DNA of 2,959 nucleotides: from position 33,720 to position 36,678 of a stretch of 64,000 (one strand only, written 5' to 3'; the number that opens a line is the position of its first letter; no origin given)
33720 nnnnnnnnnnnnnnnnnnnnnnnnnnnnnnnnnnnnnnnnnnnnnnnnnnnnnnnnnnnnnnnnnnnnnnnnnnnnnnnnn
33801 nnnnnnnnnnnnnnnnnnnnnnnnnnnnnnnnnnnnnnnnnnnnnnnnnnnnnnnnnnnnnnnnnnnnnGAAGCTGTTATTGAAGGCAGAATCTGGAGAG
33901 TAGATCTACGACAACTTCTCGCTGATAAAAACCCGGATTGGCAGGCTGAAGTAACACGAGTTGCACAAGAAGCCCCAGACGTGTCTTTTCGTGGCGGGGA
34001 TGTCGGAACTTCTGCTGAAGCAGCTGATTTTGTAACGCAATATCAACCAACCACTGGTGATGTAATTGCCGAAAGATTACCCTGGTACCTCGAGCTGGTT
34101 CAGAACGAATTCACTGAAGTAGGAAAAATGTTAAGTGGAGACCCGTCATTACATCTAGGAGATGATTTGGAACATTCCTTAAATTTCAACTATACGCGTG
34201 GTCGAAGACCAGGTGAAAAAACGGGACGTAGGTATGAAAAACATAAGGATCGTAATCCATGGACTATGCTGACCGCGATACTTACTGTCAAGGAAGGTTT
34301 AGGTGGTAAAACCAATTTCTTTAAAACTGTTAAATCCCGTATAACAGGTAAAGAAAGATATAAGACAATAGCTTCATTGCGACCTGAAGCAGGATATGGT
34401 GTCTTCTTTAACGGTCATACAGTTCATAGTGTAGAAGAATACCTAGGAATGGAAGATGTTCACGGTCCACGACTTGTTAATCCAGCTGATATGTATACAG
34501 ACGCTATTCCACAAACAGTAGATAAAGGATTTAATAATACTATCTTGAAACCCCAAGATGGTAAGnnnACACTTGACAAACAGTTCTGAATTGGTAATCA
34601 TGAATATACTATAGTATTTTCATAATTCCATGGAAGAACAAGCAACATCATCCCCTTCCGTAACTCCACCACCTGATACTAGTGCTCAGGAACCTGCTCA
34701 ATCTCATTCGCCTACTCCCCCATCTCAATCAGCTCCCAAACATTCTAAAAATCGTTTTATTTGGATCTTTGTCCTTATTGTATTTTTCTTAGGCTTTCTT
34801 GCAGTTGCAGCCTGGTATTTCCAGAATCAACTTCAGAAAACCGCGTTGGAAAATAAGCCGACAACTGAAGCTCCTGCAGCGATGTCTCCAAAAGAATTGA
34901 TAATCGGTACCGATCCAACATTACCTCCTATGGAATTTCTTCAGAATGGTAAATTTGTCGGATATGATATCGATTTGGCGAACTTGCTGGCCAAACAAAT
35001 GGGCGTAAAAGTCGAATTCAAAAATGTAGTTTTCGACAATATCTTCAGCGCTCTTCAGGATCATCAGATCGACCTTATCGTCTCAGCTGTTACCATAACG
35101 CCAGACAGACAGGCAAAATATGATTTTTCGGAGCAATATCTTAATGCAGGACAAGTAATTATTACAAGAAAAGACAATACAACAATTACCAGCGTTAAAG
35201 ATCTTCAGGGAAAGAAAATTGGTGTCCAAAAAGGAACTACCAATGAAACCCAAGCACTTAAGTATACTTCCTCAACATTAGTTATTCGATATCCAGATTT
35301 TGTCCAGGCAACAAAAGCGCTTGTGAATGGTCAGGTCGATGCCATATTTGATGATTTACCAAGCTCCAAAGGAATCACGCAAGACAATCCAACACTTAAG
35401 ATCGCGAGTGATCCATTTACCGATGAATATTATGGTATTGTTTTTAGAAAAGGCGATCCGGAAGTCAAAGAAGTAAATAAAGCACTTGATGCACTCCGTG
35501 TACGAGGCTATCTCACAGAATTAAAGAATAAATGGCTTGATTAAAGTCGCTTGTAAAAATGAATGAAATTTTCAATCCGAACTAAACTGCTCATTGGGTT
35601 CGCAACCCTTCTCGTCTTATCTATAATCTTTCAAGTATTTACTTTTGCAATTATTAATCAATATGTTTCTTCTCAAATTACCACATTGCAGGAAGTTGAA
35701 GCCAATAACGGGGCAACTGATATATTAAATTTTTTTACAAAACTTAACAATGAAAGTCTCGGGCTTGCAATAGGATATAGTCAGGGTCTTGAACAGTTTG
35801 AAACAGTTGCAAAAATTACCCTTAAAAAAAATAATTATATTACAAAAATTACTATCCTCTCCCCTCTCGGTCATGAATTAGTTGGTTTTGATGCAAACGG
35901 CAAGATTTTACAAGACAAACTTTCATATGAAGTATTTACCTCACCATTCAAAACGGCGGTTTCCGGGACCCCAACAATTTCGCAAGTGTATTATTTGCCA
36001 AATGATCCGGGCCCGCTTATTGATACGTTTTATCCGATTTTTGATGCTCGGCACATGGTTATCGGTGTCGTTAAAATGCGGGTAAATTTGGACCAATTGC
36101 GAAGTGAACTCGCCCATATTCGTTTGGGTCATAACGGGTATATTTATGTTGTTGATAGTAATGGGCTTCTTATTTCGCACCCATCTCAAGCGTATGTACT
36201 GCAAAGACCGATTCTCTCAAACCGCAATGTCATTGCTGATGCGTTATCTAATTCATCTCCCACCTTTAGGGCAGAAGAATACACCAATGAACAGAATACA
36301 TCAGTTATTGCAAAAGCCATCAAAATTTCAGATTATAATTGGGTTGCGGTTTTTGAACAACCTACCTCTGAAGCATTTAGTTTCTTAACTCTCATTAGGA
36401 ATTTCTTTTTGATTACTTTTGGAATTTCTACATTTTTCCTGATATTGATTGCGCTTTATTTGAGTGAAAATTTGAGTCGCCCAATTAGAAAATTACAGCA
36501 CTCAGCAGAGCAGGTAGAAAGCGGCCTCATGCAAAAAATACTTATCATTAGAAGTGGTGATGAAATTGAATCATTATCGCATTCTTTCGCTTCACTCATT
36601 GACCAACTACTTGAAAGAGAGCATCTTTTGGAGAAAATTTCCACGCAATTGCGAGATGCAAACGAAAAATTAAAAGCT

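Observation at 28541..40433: Amino-acid-type solute-binding protein plus Cache histidine kinase pair, tandemly duplicated and inserted inside the type IV pilus locus with an orphan CheY-like regulator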

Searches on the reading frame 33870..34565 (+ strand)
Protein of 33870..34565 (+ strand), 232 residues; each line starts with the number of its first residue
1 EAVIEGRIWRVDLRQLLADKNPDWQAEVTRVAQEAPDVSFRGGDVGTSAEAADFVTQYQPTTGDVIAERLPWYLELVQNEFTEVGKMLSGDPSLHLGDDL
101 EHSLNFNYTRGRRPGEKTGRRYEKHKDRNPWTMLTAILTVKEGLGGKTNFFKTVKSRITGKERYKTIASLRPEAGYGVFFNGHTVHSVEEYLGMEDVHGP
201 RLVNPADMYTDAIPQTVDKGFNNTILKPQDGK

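Call 87: predict_structure(protein=window:33870-34565:+)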
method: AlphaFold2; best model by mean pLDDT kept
length: 232 residues; sequences in the alignment: 1
mean_pLDDT: 32.8   pTM: 0.20
mean pLDDT of the five models: 32.8, 31.6, 30.0, 29.3, 28.8
residues with pLDDT >= 90: 0; 70-90: 0; 50-70: 1; < 50: 231
segments of 3 or more residues with pLDDT < 50: 1-25, 27-232
pLDDT, mean of each block of 10 residues (from residue 1): 29 40 48 38 30 32 33 40 37 38 30 33 29 29 29 27 27 26 30 32 30 33 34 38
secondary structure, 60 per line:
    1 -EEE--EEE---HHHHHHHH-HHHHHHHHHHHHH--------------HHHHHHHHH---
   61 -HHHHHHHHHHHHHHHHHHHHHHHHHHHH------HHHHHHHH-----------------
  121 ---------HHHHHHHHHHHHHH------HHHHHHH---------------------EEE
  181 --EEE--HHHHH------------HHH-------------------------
elements in order: E2-4 E7-9 H13-20 H22-34 H49-57 H62-89 H96-103 H130-143 H150-156 E178-180 E183-185 H188-192

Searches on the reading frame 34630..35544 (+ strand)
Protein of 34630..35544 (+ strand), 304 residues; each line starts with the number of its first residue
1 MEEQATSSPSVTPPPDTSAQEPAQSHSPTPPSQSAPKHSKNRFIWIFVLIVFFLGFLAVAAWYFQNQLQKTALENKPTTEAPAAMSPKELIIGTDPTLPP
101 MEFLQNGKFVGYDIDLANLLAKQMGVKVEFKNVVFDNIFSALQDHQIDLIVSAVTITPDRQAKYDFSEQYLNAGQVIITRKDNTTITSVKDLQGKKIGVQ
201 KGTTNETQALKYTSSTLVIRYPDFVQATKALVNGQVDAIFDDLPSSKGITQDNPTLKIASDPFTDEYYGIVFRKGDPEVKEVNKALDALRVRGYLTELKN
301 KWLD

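Call 4: search_protein_families(library=pfam, proteins=[window:34630-35544:+], max_evalue=0.01)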
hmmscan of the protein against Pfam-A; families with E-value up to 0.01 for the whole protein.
window:34630-35544:+ (304 aa): 4 families
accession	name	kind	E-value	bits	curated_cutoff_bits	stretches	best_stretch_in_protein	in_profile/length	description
PF00497.25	SBP_bac_3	-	1.2e-40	138.8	26.4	1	90-303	1-130/132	Bacterial extracellular solute-binding proteins, family 3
PF10613.14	Lig_chan-Glu_bd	-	1.1e-07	32.4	30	1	106-182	25-114/115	Ligated ion channel L-glutamate- and glycine-binding site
PF09084.16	NMT1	-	1.2e-05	25.7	20.5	1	176-240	76-145/216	NMT1/THI5 like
PF12974.12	Phosphonate-bd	-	0.0026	17.6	27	0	116-200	19-111/242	ABC transporter, phosphonate, periplasmic substrate-binding protein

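Call 33: search_solved_structures(query=window:34630-35544:+, max_evalue=1e-10, show_alignments=2)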
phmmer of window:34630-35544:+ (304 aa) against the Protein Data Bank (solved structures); distinct sequences matched with E-value up to 1e-10: 93 (the best 60 are shown).
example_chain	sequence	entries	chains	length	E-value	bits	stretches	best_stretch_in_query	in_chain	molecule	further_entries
4zv1_A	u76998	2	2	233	2.6e-49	171.3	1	90-303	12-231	AncQR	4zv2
5tuj_C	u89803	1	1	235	2.3e-42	148.6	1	88-303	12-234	Ancestral protein CDT-Anc1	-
5t0w_A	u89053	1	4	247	2.5e-42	148.4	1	88-303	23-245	AncCDT-1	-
6h30_A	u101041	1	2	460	1.7e-41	145.7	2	86-303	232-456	Glutamine ABC transporter permease and substrate binding protein protein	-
2pvu_A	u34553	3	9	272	3.3e-41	144.7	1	82-303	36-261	ArtJ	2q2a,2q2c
6svf_A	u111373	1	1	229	1.7e-38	135.8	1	89-303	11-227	Amino acid ABC transporter, periplasmic amino acid-binding protein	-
4prs_A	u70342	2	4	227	1.1e-37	133.2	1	89-302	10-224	ABC-type transporter, periplasmic subunit family 3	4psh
6ggv_A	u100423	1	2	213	6.3e-37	130.7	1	89-286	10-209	Amino acid ABC transporter, periplasmic amino acid-binding protein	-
6ggp_A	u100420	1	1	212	7.7e-37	130.4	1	89-284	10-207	Amino acid ABC transporter, periplasmic amino acid-binding protein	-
6q3u_A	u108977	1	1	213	4.4e-36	127.9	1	89-286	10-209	Amino acid ABC transporter, periplasmic amino acid-binding protein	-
4f3p_A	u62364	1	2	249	1.6e-35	126.1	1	78-303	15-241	Glutamine-binding periplasmic protein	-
8hnj_A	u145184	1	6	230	2.1e-34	122.4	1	90-303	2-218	Glutamine ABC transporter, periplasmic glutamine-binding protein GlnH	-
1ggg_A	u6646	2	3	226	8.1e-34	120.5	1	87-303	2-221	GLUTAMINE BINDING PROTEIN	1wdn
8eyz_A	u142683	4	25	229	3.5e-33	118.4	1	86-303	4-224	Amino acid ABC transporter substrate-binding protein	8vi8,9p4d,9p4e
4i62_A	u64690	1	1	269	2.4e-32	115.6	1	75-298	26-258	Amino acid ABC transporter, periplasmic amino acid-binding protein, putative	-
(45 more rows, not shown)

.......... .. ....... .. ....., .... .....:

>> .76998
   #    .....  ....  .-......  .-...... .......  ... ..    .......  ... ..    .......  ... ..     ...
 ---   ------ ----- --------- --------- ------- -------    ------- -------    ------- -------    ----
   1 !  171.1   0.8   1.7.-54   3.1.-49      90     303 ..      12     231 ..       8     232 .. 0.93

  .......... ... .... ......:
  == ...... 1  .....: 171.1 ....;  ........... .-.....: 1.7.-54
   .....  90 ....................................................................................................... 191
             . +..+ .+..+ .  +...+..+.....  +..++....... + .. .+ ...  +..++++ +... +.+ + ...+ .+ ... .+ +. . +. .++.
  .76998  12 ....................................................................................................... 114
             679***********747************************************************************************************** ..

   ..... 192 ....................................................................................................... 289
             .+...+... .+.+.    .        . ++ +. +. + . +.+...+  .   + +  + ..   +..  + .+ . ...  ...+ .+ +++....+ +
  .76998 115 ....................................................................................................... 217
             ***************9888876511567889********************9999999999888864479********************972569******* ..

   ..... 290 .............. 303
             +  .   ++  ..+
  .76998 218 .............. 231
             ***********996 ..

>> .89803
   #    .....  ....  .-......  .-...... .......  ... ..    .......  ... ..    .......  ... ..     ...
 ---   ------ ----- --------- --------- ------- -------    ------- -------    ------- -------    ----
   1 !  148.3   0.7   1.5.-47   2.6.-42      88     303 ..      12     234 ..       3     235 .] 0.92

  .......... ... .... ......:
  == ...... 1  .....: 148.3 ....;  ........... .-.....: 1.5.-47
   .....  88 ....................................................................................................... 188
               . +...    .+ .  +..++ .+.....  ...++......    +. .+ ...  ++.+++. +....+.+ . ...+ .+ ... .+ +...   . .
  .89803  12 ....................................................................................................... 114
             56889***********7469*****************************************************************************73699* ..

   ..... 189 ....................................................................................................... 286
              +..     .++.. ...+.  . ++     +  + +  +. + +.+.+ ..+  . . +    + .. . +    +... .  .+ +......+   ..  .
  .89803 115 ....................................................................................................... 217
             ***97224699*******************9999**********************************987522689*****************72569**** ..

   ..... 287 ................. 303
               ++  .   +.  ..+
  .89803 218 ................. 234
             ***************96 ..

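Call 72: search_protein_families(library=ncbifam, proteins=[window:34630-35544:+], max_evalue=0.001)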
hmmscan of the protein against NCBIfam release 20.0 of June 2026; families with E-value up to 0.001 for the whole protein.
window:34630-35544:+ (304 aa): 18 families
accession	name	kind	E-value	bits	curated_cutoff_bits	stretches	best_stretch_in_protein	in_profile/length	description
TIGR01096.1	3A0103s03R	subfamily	7e-51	173.1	256.35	1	81-303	17-250/250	lysine/arginine/ornithine ABC transporter substrate-binding protein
NF008426.0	PRK11260.1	equivalog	8.4e-45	153.1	312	1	88-303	41-260/266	cystine ABC transporter substrate-binding protein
NF007029.0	PRK09495.1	equivalog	4.5e-41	141.3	303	1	84-303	21-243/248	glutamine ABC transporter substrate-binding protein GlnH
NF041765.1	ArtJ_Ecoli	equivalog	6.3e-33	114.4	510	1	79-303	12-241/243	arginine ABC transporter substrate-binding protein ArtJ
NF041764.1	ArtI_Ecoli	equivalog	5.2e-31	107.9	522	1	90-303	23-241/243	arginine ABC transporter substrate-binding protein ArtI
NF011583.0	PRK15007.1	subfamily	7.3e-30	104.1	358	1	89-303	22-241/243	arginine ABC transporter substrate-binding protein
NF011965.0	PRK15437.1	equivalog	1.4e-25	90.4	459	1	82-304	20-254/260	histidine ABC transporter substrate-binding protein HisJ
NF052427.1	StpK7MSMEG_1200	equivalog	2e-25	89.3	900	1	86-302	360-584/601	serine/threonine protein kinase StpK7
NF011586.0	PRK15010.1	equivalog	7.8e-25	87.9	440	1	81-304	19-254/260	lysine/arginine/ornithine ABC transporter substrate-binding protein ArgT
NF008112.0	PRK10859.1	equivalog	2.9e-20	72.2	354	1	57-302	12-264/483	membrane-bound lytic murein transglycosylase MltF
NF008885.0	PRK11917.1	equivalog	3e-19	69.6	373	1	84-281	34-237/259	bifunctional adhesin/ABC transporter aspartate/glutamate-binding protein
TIGR02995.1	ectoine_ehuB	equivalog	6.1e-11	42.1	190.9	1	105-288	50-245/275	ectoine/hydroxyectoine ABC transporter substrate-binding protein EhuB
NF008063.0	PRK10797.1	subfamily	2.6e-10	40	375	1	101-302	53-269/302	glutamate/aspartate ABC transporter substrate-binding protein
TIGR04262.1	orph_peri_GRRM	subfamily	3.5e-09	36.3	190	1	99-242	12-159/257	extracellular substrate binding-like orphan protein GrrP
TIGR01728.1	SsuA_fam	subfamily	1.1e-06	28.1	163.5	1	174-241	83-156/290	aliphatic sulfonate ABC transporter substrate-binding protein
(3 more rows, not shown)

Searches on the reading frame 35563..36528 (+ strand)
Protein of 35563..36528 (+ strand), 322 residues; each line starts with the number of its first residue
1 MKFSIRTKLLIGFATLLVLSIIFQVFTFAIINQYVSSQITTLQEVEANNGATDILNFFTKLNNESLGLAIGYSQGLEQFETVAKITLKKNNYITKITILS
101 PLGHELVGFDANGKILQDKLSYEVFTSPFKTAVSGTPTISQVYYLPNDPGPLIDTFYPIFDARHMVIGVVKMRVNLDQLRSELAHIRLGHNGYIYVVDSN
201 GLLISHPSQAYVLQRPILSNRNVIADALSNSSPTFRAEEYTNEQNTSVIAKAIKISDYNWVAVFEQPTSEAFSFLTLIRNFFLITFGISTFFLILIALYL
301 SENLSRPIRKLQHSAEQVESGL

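Call 50: search_solved_structures(query=window:35563-36528:+, max_evalue=1, show_alignments=4)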
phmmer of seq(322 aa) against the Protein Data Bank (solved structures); distinct sequences matched with E-value up to 1: 24.
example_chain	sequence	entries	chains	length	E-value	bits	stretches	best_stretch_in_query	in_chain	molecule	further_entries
6mni_A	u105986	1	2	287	1.4e-06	31.1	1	129-209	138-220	Methyl-accepting chemotaxis protein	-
8bmv_A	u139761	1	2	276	2.3e-05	27.1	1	165-273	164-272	Methyl-accepting chemotaxis protein McpH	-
4wy9_A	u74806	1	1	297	0.024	17.2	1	153-272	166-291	Putative MCP-type signal transduction protein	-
3li8_A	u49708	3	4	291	0.028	17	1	133-223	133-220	Hypothetical sensory transduction histidine kinase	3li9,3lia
6d8v_A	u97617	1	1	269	0.087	15.3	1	131-241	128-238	Probable chemoreceptor (Methyl-accepting chemotaxis) transmembrane protein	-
3c8c_A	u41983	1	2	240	0.14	14.6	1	152-211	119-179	Methyl-accepting chemotaxis protein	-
6iov_A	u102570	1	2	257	0.16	14.5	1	152-211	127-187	Methyl-accepting chemotaxis (MCP) signaling domain protein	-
5ave_A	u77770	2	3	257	0.16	14.5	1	152-211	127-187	Methyl-accepting chemotaxis (MCP) signaling domain protein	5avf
7w0w_A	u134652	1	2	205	0.28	13.7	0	168-209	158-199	Methyl-accepting chemotaxis protein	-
9vlg_A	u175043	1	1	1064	0.41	13.1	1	164-208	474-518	Isoform 2 of Voltage-dependent calcium channel subunit alpha-2/delta-1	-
8if3_A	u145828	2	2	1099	0.43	13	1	164-208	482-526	Voltage-dependent calcium channel subunit alpha-2/delta-1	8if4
6jp8_F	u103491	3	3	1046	0.45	13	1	164-208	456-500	Voltage-dependent calcium channel subunit alpha-2/delta-1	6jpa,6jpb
8eog_D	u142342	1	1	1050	0.45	13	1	164-208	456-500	Voltage-dependent calcium channel subunit alpha-2/delta-1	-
8hlp_F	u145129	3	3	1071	0.46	13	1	164-208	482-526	Voltage-dependent calcium channel subunit alpha-2/delta-1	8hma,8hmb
7xlq_D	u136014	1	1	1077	0.46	13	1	164-208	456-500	Voltage-dependent calcium channel subunit alpha-2/delta-1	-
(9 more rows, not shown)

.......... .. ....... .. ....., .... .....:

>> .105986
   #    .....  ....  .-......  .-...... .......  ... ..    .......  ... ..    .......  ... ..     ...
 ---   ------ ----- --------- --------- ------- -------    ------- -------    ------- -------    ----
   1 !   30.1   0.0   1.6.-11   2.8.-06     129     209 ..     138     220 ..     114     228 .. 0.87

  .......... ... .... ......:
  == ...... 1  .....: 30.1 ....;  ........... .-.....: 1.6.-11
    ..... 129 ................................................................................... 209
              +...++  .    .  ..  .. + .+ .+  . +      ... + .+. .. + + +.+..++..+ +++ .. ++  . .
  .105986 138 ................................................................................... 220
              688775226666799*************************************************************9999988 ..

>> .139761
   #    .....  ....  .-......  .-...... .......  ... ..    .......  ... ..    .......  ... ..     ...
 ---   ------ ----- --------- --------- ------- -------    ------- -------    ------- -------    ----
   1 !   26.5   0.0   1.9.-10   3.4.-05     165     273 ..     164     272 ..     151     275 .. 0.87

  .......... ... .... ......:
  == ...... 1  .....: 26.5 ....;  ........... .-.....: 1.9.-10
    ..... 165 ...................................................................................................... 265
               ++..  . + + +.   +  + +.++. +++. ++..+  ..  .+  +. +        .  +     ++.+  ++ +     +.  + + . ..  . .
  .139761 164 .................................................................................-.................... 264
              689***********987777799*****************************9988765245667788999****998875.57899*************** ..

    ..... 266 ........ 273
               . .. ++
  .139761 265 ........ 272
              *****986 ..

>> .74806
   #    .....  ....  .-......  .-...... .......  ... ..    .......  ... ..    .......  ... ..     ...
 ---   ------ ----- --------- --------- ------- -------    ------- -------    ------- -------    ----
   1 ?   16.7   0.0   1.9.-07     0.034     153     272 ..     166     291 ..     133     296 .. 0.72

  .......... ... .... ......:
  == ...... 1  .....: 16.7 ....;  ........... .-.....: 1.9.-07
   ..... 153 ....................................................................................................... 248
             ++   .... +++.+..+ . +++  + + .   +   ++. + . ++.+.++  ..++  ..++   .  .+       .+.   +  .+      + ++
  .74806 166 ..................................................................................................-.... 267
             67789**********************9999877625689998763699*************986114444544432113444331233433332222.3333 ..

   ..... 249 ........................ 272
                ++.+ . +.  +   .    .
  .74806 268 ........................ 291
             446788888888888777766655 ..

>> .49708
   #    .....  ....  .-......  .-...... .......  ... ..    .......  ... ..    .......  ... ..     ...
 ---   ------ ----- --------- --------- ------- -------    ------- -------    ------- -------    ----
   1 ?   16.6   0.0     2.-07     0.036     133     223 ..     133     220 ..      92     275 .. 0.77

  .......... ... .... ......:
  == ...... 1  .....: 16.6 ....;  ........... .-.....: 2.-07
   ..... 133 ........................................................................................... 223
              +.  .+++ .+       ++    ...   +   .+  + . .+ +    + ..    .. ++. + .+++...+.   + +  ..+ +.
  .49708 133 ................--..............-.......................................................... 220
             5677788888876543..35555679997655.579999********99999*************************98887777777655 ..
